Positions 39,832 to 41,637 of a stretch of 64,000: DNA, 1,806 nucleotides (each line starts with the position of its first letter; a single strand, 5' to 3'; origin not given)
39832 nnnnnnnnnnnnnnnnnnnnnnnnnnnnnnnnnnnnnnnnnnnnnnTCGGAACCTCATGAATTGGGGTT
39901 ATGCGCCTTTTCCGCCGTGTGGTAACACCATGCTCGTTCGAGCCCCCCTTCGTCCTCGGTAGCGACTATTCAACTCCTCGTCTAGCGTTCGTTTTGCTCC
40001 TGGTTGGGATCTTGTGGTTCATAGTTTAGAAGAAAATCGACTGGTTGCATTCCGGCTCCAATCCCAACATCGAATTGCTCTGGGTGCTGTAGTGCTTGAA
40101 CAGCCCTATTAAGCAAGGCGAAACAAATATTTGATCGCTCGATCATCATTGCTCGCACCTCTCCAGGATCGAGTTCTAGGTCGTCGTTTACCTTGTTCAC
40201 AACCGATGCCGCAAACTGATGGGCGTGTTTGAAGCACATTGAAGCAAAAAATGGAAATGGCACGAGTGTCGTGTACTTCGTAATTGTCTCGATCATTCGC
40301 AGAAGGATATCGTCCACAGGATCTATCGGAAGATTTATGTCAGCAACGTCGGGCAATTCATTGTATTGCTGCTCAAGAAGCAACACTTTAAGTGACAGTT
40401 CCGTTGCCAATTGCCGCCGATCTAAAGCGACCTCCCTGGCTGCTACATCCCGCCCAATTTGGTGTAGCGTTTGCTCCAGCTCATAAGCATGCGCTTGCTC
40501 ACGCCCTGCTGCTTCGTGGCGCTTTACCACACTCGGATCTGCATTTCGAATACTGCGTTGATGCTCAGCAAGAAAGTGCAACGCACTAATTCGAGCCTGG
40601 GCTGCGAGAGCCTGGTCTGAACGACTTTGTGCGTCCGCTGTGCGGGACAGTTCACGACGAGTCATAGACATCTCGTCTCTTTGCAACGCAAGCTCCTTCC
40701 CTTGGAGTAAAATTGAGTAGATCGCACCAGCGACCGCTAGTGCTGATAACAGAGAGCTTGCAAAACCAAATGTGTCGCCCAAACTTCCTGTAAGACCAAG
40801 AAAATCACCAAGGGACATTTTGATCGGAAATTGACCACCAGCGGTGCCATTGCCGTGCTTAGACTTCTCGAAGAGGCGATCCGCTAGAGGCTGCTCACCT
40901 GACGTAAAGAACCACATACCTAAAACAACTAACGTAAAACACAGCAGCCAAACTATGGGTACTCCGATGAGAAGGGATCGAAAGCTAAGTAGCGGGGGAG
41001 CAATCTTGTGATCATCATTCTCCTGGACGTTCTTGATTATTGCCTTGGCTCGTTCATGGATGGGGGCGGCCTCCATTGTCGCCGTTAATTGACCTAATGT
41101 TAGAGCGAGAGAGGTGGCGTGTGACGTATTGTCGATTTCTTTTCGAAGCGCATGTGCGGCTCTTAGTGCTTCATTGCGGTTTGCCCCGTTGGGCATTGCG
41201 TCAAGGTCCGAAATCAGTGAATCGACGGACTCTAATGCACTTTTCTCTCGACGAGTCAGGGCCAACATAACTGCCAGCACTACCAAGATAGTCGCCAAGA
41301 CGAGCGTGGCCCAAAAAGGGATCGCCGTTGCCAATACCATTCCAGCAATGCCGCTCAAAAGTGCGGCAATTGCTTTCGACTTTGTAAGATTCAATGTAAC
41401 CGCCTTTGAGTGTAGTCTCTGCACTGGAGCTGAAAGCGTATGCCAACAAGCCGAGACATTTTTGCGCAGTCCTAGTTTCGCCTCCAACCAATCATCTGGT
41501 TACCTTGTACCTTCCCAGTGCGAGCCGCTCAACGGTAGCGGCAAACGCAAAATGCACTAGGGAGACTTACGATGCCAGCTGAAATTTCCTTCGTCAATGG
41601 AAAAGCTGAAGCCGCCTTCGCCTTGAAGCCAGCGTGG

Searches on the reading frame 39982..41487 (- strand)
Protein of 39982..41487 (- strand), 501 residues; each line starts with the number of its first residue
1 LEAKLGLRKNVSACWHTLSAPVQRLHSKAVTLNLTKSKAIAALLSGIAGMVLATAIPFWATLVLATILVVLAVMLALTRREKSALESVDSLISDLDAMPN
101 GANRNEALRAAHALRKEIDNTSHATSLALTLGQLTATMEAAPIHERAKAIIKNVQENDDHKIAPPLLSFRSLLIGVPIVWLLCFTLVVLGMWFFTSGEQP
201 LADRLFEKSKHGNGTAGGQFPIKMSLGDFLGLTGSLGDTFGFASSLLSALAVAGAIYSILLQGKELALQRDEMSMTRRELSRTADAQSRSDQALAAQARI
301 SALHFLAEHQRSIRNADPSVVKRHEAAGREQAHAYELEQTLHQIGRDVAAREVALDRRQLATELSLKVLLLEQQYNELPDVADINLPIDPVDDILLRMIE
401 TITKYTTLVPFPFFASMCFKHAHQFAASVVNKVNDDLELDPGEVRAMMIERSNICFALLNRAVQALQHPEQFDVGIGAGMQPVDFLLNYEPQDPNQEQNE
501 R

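Call 12: search_protein_families(library=pfam, proteins=[window:39982-41487:-], max_evalue=0.01)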
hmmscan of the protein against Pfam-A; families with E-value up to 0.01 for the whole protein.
window:39982-41487:- (501 aa): 1 family
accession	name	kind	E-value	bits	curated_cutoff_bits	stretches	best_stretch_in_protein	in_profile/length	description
PF01925.25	TauE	-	0.0031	17.6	32.6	1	16-93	47-114/237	Sulfite exporter TauE/SafE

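Call 13: search_protein_families(library=ncbifam, proteins=[window:39982-41487:-], max_evalue=0.01)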
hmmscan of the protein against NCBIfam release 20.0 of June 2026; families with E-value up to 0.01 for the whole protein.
window:39982-41487:- (501 aa): 0 families

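Call 14: search_protein_families(library=phrogs, proteins=[window:39982-41487:-], max_evalue=0.01)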
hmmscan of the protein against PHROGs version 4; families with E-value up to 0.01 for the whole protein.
window:39982-41487:- (501 aa): 0 families

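Call 41: search_protein_families(library=padloc, proteins=[window:39982-41394:-], max_evalue=0.001)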
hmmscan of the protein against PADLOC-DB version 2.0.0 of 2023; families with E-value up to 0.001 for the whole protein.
window:39982-41394:- (470 aa): 0 families

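Call 61: search_protein_families(library=ncbifam, proteins=[window:39982-41394:-], max_evalue=0.01)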
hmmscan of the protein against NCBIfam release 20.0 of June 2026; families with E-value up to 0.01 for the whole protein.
window:39982-41394:- (470 aa): 0 families
